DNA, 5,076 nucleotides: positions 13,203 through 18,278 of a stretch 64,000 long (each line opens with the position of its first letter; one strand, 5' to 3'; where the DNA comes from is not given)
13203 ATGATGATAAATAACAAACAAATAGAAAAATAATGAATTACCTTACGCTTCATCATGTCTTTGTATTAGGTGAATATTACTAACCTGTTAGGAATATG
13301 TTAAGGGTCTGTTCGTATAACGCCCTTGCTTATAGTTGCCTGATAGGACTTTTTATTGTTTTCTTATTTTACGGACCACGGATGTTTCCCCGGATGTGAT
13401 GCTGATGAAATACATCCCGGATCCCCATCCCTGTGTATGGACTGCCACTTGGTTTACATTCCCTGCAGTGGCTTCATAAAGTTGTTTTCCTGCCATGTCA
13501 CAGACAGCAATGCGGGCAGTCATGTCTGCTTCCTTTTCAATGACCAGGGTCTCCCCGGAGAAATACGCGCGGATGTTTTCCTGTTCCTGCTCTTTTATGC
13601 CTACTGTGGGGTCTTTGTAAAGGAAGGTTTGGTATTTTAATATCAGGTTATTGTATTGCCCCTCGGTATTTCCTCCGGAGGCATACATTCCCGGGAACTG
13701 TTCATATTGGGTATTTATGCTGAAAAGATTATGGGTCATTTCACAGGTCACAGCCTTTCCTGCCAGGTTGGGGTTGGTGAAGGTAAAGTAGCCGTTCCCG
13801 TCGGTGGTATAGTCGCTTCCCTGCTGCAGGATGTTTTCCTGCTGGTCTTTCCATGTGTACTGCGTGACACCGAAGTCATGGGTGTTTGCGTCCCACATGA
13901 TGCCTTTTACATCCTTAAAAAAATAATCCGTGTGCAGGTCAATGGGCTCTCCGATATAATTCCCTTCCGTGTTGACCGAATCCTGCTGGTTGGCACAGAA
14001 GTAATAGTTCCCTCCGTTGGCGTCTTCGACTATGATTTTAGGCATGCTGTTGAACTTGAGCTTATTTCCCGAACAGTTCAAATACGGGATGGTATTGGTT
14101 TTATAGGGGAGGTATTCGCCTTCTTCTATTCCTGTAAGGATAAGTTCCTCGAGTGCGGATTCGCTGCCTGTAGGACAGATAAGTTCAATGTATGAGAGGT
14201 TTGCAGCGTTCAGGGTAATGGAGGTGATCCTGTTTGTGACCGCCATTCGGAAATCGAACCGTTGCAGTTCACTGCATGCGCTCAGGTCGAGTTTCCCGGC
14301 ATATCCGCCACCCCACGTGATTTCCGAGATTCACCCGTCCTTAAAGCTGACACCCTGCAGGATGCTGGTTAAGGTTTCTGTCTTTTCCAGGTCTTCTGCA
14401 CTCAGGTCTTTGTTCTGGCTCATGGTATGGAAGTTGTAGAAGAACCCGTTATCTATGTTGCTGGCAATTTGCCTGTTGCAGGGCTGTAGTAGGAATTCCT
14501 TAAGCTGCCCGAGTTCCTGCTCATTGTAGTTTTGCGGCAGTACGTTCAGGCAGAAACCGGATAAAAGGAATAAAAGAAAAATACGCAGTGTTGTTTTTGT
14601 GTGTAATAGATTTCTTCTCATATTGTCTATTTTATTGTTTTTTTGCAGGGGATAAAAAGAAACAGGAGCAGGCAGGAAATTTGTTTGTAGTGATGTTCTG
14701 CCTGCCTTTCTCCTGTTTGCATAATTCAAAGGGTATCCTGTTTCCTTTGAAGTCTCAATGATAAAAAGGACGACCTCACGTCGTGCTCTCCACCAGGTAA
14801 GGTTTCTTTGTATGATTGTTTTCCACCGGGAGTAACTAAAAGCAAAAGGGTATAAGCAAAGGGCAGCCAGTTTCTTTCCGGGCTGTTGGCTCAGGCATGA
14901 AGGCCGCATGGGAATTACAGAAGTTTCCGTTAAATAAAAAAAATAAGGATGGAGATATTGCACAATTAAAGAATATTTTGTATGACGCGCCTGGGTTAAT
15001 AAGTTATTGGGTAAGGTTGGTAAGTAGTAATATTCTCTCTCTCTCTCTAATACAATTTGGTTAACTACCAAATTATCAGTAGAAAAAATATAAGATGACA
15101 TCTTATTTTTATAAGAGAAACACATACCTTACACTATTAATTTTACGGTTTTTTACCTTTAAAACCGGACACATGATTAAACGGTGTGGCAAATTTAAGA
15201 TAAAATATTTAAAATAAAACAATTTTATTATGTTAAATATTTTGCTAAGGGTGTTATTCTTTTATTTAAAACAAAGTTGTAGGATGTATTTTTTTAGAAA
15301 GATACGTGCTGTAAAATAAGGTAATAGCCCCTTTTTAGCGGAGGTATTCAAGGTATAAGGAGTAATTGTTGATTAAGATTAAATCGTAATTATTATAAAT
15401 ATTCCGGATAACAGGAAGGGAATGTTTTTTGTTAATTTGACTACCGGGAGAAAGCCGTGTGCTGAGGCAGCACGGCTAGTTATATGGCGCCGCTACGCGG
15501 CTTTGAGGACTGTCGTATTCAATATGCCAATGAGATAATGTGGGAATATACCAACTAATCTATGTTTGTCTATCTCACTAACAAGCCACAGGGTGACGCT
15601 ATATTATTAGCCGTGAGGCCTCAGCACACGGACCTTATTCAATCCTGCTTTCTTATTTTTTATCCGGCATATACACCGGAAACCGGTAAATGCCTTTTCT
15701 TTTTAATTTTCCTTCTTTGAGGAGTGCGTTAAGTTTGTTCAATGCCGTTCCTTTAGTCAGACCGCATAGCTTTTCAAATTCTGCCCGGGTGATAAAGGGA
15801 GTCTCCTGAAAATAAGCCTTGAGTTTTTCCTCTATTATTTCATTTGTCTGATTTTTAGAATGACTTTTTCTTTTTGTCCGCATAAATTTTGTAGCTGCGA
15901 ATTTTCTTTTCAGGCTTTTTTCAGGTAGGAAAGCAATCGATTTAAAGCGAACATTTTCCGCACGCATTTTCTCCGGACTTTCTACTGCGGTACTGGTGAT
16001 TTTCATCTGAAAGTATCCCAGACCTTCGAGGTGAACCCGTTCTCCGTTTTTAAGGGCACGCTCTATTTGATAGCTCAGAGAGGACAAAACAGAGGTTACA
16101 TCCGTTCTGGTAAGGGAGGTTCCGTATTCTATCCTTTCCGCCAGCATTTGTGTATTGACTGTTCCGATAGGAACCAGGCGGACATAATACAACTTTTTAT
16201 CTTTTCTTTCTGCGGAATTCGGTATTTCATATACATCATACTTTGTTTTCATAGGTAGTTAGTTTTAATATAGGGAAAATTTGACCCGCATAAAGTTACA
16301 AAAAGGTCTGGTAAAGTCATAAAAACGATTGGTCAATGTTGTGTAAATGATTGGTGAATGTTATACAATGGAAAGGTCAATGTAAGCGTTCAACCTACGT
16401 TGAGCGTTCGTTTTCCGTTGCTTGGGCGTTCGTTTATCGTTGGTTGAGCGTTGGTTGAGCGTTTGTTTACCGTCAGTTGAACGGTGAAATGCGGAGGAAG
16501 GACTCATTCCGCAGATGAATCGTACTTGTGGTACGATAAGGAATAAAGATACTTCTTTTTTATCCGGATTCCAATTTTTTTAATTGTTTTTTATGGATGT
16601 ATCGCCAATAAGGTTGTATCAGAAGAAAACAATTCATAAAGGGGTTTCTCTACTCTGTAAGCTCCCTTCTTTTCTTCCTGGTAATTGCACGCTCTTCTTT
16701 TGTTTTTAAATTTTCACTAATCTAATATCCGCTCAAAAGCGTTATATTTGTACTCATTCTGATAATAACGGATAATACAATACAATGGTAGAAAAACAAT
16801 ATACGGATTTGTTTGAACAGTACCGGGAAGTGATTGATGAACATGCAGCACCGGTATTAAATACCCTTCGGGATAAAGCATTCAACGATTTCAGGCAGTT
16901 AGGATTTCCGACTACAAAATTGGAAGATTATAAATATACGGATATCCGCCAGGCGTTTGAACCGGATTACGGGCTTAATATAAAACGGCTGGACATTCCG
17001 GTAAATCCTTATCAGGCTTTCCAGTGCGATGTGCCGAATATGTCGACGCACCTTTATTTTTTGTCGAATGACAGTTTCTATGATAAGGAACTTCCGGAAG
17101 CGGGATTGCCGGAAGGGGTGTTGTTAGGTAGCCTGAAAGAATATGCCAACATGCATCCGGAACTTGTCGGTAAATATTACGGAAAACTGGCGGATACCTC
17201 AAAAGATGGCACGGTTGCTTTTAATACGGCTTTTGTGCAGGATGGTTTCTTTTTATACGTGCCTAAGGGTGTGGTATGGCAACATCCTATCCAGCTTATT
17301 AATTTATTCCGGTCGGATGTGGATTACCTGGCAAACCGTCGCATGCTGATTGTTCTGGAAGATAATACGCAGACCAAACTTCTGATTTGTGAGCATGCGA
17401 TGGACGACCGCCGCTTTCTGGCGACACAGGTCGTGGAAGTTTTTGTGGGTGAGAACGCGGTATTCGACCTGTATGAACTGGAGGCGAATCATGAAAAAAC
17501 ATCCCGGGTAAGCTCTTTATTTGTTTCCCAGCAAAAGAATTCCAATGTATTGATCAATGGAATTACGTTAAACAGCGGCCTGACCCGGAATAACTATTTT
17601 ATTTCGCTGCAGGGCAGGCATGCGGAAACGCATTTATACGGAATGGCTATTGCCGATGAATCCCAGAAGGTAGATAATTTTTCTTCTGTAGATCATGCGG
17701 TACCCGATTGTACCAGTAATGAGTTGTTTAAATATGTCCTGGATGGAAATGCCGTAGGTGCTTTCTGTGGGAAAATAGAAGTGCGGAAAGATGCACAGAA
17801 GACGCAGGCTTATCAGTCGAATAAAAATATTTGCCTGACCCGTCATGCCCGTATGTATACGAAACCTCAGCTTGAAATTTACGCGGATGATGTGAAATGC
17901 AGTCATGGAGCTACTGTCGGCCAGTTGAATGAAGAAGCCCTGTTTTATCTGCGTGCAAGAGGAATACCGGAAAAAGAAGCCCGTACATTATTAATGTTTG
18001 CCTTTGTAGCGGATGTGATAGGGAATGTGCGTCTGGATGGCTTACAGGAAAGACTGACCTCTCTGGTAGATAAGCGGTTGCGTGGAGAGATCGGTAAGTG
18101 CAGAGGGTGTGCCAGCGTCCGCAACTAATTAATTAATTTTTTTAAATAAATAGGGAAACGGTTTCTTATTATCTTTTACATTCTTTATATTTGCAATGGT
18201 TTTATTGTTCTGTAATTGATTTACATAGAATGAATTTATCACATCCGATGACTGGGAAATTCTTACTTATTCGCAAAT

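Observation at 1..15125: Tandem, diverged three-gene T9SS-cargo cassette (LRR protein / small sorting-signal-like protein / giant surface protein)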

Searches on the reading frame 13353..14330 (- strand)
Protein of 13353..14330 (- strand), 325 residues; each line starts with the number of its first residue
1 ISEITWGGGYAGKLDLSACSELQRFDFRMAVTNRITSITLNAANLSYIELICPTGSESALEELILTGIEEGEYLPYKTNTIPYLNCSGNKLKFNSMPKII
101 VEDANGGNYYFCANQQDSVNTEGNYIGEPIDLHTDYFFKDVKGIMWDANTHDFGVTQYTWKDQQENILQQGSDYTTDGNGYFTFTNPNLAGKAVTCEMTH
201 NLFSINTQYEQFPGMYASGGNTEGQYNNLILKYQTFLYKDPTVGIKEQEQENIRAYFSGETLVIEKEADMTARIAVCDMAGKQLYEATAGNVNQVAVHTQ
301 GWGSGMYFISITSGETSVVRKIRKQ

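Call 10: search_protein_families(library=pfam, proteins=[window:13353-14330:-], max_evalue=0.1)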
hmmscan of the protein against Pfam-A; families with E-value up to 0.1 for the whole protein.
window:13353-14330:- (325 aa): 2 families
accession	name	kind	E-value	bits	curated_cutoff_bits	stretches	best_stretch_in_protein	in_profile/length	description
PF18962.6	Por_Secre_tail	-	4.2e-07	30.6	27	1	262-322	10-73/75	Secretion system C-terminal sorting domain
PF11589.14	DUF3244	-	0.0021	18.5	25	1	253-314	22-86/96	Domain of unknown function (DUF3244)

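Call 11: search_protein_families(library=ncbifam, proteins=[window:13353-14330:-], max_evalue=0.1)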
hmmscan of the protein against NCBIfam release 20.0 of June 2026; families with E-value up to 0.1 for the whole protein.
window:13353-14330:- (325 aa): 3 families
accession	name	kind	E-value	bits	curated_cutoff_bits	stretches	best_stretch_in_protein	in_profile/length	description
TIGR04183.1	Por_Secre_tail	domain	2e-08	34.1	23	1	261-325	10-72/72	T9SS type A sorting domain-containing protein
NF038113.1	T9SSA_dep_M36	equivalog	1.3e-05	23.6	885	1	261-322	803-866/869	T9SS-dependent M36 family metallopeptidase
NF033708.1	T9SS_Cterm_ChiA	domain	3.9e-05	23.5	40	1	273-321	3-51/55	T9SS sorting signal type C domain-containing protein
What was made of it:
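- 13353..14621 (-): Copy 2 LRR-like T9SS cargo gene, 422 codons with an in-frame TGA at 14331-14333. The CTD is still recognisable (calls 10, 11).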

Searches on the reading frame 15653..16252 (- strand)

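Call 64: search_protein_families(library=pfam, proteins=[window:15653-16252:-], max_evalue=0.1)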
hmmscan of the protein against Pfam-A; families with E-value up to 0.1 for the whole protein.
window:15653-16252:- (199 aa): 8 families
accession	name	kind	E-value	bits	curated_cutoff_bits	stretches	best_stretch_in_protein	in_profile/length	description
PF18291.6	HU-HIG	-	5.3e-35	120.6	26.2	1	1-125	1-125/125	HU domain fused to wHTH, Ig, or Glycine-rich motif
PF00216.26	Bac_DNA_binding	-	7.8e-08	32.9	22.4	1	33-86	2-55/90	Bacterial DNA-binding protein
PF14908.11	HU-CCDC81_euk_1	-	0.00034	21.1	26.1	1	46-118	18-85/89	CCDC81 eukaryotic HU domain 1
PF14848.11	HU-DNA_bdg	-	0.0081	16.6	30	1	11-123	8-119/124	DNA-binding domain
PF22168.2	DIP2311-like_C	-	0.032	15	27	1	157-188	23-54/63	Transcriptional regulator DIP2311-like, C-terminal domain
PF13338.12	AbiEi_4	-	0.049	14.2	25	0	144-192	3-49/49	Transcriptional regulator, AbiEi antitoxin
PF08142.18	AARP2CN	-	0.057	13.5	23.8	0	64-85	45-66/73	AARP2CN (NUC121) domain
PF09424.15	YqeY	-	0.1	13.2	27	0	58-139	3-80/143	Yqey-like protein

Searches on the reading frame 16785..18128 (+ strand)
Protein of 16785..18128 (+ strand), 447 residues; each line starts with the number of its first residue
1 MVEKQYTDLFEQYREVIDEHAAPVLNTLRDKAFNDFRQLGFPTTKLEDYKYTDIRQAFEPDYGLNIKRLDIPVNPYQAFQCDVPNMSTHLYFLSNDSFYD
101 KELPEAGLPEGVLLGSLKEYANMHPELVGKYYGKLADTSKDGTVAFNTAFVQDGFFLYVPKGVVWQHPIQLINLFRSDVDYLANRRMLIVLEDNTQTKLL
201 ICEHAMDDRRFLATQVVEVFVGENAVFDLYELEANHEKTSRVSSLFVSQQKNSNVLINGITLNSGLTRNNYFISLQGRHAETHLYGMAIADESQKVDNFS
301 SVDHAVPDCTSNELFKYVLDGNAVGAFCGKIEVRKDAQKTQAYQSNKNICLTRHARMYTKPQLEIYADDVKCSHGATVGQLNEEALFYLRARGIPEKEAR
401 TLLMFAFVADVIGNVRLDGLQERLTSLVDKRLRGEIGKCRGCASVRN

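Call 80: search_protein_families(library=pfam, proteins=[window:16785-18128:+], max_evalue=0.00001)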
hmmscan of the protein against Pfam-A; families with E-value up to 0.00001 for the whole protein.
window:16785-18128:+ (447 aa): 2 families
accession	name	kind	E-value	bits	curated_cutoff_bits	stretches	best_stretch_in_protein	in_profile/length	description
PF01458.23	SUFBD_core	-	1.2e-78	264.2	27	1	182-407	9-232/232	SUF system FeS cluster assembly, SufBD core domain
PF19295.5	SufBD_N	-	1.1e-75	253.5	23.5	1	3-171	4-172/172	SufBD protein N-terminal region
